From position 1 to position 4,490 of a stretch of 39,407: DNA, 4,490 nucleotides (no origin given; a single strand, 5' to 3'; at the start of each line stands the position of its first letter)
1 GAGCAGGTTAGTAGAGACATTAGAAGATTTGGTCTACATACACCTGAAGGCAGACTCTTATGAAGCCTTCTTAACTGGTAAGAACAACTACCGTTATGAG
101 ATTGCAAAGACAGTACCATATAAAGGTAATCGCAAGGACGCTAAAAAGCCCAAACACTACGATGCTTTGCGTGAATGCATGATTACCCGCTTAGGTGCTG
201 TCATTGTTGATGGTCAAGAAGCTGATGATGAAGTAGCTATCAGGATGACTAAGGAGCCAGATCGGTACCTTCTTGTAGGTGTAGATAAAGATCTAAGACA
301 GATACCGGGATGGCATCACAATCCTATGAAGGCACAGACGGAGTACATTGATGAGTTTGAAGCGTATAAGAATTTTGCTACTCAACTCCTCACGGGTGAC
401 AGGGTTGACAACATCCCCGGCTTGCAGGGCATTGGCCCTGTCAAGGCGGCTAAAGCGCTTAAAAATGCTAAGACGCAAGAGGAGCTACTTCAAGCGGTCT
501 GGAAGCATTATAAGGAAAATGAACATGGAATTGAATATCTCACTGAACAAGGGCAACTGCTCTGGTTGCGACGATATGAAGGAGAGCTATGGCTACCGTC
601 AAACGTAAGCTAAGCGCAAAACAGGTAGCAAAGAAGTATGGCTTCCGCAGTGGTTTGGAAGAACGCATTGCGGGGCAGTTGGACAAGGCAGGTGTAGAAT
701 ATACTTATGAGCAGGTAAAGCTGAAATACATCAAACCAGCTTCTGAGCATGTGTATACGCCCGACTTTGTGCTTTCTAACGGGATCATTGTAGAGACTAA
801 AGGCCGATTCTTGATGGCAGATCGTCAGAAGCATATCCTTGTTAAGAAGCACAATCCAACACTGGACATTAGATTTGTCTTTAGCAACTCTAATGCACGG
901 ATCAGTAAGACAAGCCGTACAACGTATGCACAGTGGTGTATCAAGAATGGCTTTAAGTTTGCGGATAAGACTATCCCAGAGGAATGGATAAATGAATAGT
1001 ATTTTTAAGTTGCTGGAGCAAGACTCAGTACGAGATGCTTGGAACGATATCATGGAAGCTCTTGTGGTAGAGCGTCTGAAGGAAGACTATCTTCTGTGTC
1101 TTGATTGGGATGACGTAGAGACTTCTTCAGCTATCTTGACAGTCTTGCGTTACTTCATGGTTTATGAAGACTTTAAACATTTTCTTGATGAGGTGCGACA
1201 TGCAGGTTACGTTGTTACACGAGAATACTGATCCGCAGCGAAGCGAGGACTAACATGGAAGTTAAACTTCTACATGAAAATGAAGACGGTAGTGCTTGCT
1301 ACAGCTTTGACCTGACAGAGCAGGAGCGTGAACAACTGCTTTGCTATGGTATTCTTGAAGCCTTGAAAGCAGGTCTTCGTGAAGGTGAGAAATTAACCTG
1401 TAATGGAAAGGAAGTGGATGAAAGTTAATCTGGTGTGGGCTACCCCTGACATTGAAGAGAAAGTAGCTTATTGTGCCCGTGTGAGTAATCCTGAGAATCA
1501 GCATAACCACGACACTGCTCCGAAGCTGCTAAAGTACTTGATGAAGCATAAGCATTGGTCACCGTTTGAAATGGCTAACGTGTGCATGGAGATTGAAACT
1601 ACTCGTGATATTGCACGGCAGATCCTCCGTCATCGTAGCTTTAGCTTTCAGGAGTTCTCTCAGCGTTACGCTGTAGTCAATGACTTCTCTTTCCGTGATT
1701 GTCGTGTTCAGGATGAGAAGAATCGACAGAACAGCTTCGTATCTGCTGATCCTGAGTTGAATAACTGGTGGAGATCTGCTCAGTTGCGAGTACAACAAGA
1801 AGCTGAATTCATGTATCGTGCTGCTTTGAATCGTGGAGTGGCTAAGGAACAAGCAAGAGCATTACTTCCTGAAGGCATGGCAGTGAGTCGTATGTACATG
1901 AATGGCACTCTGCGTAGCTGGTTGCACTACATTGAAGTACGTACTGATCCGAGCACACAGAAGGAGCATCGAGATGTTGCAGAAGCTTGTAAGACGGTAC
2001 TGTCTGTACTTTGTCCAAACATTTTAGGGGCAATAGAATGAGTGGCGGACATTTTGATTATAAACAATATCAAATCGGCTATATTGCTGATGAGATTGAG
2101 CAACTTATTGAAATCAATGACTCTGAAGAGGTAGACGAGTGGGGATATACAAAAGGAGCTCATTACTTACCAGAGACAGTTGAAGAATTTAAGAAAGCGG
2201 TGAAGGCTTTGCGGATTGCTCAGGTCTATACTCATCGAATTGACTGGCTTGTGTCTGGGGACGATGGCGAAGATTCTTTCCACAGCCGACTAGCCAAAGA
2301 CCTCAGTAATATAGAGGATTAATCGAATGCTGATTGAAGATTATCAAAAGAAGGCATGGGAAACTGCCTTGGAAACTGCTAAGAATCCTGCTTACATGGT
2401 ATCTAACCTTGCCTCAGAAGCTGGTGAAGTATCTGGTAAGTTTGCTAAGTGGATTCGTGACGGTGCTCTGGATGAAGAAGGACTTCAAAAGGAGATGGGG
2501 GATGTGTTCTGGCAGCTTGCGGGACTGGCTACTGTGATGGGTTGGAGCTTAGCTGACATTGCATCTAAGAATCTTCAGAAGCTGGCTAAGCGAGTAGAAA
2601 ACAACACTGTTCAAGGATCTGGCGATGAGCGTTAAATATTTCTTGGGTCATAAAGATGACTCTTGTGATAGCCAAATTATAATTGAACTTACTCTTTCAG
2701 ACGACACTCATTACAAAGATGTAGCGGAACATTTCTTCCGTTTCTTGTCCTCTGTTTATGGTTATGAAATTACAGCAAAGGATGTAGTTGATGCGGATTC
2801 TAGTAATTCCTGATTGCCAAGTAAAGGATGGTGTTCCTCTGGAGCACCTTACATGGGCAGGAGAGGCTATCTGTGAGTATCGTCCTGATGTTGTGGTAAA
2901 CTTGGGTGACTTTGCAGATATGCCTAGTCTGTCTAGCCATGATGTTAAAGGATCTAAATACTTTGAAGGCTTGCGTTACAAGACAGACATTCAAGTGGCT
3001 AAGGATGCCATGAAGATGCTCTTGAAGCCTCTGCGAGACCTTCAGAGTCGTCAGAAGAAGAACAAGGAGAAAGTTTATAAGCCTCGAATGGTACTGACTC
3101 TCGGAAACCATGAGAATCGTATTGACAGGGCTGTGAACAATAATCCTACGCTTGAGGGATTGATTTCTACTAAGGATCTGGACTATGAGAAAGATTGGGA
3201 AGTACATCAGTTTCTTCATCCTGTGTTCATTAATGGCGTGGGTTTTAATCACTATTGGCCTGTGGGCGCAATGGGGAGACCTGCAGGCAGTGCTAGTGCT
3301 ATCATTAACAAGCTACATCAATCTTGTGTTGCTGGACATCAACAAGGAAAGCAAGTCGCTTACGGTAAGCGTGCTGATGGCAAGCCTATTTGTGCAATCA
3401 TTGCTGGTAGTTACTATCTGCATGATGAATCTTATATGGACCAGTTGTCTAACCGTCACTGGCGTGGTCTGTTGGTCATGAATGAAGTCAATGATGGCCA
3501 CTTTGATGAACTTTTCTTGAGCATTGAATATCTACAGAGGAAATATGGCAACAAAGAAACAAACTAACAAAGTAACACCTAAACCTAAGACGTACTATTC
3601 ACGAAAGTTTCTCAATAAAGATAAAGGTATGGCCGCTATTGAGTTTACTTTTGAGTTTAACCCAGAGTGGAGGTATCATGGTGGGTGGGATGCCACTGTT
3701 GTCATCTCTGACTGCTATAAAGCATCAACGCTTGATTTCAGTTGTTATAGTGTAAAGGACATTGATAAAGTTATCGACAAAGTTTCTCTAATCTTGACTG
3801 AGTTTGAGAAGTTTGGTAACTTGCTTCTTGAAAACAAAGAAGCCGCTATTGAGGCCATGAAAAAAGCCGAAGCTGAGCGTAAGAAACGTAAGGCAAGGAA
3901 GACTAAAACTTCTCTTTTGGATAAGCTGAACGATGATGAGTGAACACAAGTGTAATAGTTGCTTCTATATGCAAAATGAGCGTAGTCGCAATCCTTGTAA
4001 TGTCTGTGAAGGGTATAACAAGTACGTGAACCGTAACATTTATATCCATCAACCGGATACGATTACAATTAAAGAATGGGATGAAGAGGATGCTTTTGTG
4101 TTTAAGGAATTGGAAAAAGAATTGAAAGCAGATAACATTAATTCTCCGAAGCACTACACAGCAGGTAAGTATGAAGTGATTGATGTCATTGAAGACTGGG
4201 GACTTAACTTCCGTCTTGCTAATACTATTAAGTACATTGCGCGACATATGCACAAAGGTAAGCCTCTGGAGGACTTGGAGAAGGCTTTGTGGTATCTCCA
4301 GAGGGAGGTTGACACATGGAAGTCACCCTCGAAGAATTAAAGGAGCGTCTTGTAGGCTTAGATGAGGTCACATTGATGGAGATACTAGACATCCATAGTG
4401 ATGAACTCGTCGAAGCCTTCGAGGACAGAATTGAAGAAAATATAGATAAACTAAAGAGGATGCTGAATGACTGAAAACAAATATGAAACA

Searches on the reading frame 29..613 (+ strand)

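Call 25: search_protein_families(library=pfam, proteins=[window:29-613:+], max_evalue=0.01)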
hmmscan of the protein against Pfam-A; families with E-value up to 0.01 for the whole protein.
window:29-613:+ (194 aa): 1 family
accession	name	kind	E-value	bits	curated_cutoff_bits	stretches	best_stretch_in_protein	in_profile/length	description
PF01367.25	5_3_exonuc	-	5.9e-09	36.8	40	1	119-160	10-51/97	5'-3' exonuclease, C-terminal SAM fold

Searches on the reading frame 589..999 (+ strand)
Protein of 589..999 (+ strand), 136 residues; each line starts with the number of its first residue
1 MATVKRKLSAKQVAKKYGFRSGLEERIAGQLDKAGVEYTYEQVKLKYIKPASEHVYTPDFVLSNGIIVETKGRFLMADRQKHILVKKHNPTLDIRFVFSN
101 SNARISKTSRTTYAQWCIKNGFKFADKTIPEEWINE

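Call 25: search_protein_families(library=pfam, proteins=[window:589-999:+], max_evalue=0.01)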
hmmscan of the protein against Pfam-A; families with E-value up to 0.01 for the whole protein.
window:589-999:+ (136 aa): 1 family
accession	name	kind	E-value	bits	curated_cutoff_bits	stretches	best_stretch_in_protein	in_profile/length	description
PF05367.17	Phage_endo_I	-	1.7e-57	193.7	29.1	1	8-136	4-132/149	Phage endonuclease I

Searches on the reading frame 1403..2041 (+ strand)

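Call 25: search_protein_families(library=pfam, proteins=[window:1403-2041:+], max_evalue=0.01)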
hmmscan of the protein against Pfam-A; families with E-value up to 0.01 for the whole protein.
window:1403-2041:+ (212 aa): 1 family
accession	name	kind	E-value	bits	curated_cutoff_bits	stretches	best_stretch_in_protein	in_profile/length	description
PF02511.20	Thy1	-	5.5e-42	144.2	24.8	1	10-205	2-190/191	Thymidylate synthase complementing protein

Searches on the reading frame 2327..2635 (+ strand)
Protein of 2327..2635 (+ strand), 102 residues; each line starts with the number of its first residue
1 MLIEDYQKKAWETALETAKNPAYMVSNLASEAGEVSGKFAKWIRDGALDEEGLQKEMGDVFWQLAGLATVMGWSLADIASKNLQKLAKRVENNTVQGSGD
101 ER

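Call 25: search_protein_families(library=pfam, proteins=[window:2327-2635:+], max_evalue=0.01)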
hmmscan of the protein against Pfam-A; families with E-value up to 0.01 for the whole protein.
window:2327-2635:+ (102 aa): 1 family
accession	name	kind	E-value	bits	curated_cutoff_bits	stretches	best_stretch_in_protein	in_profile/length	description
PF03819.22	MazG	-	2.5e-09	37.7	22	1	22-91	4-71/74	MazG nucleotide pyrophosphohydrolase domain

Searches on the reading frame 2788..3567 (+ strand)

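Call 25: search_protein_families(library=pfam, proteins=[window:2788-3567:+], max_evalue=0.01)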
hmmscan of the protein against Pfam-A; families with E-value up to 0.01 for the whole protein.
window:2788-3567:+ (259 aa): 1 family
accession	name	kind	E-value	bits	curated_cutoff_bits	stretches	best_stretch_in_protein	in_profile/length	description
PF00149.33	Metallophos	-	0.00015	22.7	21.5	1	2-128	1-72/191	Calcineurin-like phosphoesterase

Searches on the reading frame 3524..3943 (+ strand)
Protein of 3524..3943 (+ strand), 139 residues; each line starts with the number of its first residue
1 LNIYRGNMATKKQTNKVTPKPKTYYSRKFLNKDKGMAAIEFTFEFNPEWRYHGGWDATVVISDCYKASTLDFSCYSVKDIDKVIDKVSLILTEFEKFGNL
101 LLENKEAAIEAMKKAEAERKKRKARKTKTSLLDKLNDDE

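Call 25: search_protein_families(library=pfam, proteins=[window:3524-3943:+], max_evalue=0.01)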
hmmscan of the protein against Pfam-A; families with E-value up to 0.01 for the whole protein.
window:3524-3943:+ (139 aa): 1 family
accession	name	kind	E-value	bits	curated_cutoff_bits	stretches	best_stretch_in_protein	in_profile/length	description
PF13863.11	DUF4200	-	0.0085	16.9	29.7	0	89-129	42-82/119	Domain of unknown function (DUF4200)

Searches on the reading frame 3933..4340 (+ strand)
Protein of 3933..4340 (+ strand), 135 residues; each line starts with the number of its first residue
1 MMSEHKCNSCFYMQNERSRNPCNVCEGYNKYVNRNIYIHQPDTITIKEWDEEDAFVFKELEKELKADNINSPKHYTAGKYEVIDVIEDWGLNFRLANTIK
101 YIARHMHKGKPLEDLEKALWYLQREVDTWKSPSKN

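Call 25: search_protein_families(library=pfam, proteins=[window:3933-4340:+], max_evalue=0.01)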
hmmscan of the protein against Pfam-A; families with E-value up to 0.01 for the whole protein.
window:3933-4340:+ (135 aa): 1 family
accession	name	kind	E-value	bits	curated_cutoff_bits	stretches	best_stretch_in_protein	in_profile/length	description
PF11753.13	DUF3310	-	1.6e-16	60.5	24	1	69-123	1-60/60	Protein of unknwon function (DUF3310)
